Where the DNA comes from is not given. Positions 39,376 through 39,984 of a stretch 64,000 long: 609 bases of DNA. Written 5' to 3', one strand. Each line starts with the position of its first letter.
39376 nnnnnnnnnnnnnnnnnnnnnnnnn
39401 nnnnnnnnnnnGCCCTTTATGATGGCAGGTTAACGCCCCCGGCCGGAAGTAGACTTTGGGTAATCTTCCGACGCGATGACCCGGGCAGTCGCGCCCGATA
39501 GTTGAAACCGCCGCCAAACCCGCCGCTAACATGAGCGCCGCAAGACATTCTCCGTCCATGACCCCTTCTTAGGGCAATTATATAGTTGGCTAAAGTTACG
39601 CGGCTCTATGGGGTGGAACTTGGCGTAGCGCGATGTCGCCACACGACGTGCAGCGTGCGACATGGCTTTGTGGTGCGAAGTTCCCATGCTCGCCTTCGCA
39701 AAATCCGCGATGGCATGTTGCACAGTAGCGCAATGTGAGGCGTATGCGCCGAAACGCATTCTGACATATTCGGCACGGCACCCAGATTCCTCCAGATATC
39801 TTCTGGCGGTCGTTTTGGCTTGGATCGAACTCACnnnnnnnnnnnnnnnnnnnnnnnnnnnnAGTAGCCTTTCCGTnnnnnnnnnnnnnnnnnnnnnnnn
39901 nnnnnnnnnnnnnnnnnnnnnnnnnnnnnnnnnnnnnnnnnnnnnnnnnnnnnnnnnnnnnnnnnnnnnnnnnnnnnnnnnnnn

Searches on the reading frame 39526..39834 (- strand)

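Call 3: search_protein_families(library=pfam, proteins=[window:39526-39834:-], max_evalue=1)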
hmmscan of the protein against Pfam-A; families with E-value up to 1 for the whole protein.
window:39526-39834:- (102 aa): 0 families

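Call 4: search_protein_families(library=ncbifam, proteins=[window:39526-39834:-], max_evalue=1)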
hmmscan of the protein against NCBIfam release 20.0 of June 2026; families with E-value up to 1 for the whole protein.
window:39526-39834:- (102 aa): 1 family
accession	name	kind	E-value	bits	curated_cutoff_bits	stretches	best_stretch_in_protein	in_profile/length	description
NF053730.1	TransRegRv1152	equivalog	0.38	10.7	170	1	5-60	53-108/120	Rv1152 family transcriptional regulator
